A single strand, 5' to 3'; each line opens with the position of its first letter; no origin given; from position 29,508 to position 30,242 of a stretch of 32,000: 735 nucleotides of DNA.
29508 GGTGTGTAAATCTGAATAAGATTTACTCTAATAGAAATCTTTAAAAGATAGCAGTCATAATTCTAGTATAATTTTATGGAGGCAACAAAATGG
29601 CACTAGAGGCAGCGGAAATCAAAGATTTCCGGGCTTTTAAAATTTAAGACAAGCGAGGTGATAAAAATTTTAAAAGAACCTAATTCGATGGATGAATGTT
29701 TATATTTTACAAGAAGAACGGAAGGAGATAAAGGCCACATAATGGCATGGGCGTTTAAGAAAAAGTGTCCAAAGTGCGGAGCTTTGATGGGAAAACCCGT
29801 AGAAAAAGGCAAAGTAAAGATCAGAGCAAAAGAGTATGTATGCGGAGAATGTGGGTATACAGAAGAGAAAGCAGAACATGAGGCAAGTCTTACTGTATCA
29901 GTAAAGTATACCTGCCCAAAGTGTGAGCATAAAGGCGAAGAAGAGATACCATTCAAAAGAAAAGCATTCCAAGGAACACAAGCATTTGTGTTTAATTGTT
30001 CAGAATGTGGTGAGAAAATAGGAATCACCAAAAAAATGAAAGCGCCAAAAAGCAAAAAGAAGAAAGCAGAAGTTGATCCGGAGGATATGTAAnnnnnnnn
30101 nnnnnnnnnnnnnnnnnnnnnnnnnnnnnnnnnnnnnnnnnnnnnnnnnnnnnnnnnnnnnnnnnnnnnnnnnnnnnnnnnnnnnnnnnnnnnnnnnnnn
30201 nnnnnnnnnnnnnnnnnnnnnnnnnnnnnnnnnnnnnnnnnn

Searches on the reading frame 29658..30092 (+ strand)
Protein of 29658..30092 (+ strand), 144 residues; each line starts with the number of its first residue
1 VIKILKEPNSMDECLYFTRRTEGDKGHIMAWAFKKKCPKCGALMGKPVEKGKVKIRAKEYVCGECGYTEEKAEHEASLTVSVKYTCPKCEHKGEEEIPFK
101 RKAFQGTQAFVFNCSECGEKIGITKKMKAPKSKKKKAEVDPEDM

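Call 94: search_protein_families(library=pfam, proteins=[window:29658-30092:+], max_evalue=0.01)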
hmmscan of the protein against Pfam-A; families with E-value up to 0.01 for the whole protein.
window:29658-30092:+ (144 aa): 11 families
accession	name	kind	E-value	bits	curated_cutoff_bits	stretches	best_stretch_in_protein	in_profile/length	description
PF07754.17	HVO_2753_ZBP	-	3e-05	24.2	33.2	0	36-66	18-46/46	Small zinc finger protein HVO_2753-like, Zn-binding pocket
PF07282.18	Cas12f1-like_TNB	-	5.8e-05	23.6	26.3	1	35-77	29-57/60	Cas12f1-like, TNB domain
PF24441.1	DUF7560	-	7.9e-05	22.7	27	1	108-128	2-22/44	Family of unknown function (DUF7560)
PF09723.15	Zn_ribbon_8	-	0.00012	22.4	34.4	0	59-91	5-34/41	Zinc ribbon domain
PF24042.1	DUF7351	-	0.00014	22.2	31.2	1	34-125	21-108/177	Domain of unknown function (DUF7351)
PF08271.17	Zn_Ribbon_TF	-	0.00033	20.6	29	0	59-70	19-30/43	TFIIB zinc-binding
PF12760.12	Zn_ribbon_IS1595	-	0.00066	20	25.4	0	85-119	20-45/46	Transposase zinc-ribbon domain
PF13248.11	Zn_ribbon_3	-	0.00082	19.2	27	0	34-42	2-10/26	zinc-ribbon domain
PF02150.21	Zn_ribbon_RPB9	-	0.002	18.4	25.2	1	37-71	4-33/36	RNA polymerases M/15 Kd subunit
PF14803.11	Zn_ribbon_Nudix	-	0.0023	18.2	25.6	0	37-67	3-30/34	Nudix N-terminal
PF10058.14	Zn_ribbon_10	-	0.0058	16.8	24.2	0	81-91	42-52/54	ER junction formation factor lunapark, zinc ribbon finger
